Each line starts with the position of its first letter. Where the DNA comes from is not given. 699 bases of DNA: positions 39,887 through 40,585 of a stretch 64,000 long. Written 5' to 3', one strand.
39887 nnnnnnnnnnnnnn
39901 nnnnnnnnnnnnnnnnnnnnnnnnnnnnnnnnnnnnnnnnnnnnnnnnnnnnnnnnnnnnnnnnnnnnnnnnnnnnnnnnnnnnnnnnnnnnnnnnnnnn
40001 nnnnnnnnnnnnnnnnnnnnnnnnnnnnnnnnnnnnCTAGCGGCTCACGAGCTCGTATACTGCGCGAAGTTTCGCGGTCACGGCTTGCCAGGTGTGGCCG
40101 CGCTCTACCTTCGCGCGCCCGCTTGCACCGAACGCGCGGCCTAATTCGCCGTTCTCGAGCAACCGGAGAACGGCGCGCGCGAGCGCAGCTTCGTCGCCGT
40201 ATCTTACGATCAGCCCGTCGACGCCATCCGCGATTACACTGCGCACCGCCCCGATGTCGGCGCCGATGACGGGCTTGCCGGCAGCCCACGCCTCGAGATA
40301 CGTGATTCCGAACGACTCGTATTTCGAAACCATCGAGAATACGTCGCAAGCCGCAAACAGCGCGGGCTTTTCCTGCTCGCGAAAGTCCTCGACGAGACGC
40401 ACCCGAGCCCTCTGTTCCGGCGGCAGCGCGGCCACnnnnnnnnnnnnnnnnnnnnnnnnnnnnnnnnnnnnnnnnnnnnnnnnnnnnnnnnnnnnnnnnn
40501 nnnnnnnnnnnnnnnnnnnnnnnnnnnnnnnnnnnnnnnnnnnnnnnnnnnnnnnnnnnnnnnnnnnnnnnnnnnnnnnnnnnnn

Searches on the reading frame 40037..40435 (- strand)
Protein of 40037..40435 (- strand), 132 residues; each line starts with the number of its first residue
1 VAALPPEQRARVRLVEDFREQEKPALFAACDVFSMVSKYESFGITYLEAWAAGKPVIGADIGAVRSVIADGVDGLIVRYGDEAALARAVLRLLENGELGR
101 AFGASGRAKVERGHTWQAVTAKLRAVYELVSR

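Call 73: search_protein_families(library=pfam, proteins=[window:40037-40435:-], max_evalue=0.001)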
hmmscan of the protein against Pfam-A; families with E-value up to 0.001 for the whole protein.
window:40037-40435:- (132 aa): 4 families
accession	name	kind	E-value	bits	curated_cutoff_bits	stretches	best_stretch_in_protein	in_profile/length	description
PF00534.26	Glycos_transf_1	-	3.7e-21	75.8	26.4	1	17-107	80-170/172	Glycosyl transferases group 1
PF13692.12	Glyco_trans_1_4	-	1.6e-20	74.2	27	1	11-95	60-142/142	Glycosyl transferases group 1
PF13524.12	Glyco_trans_1_2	-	6.6e-09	36.3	25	1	12-123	29-142/144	Glycosyl transferase-like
PF20706.3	GT4-conflict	-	0.00044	19.8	26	1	25-123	277-385/385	Family 4 Glycosyltransferase in conflict systems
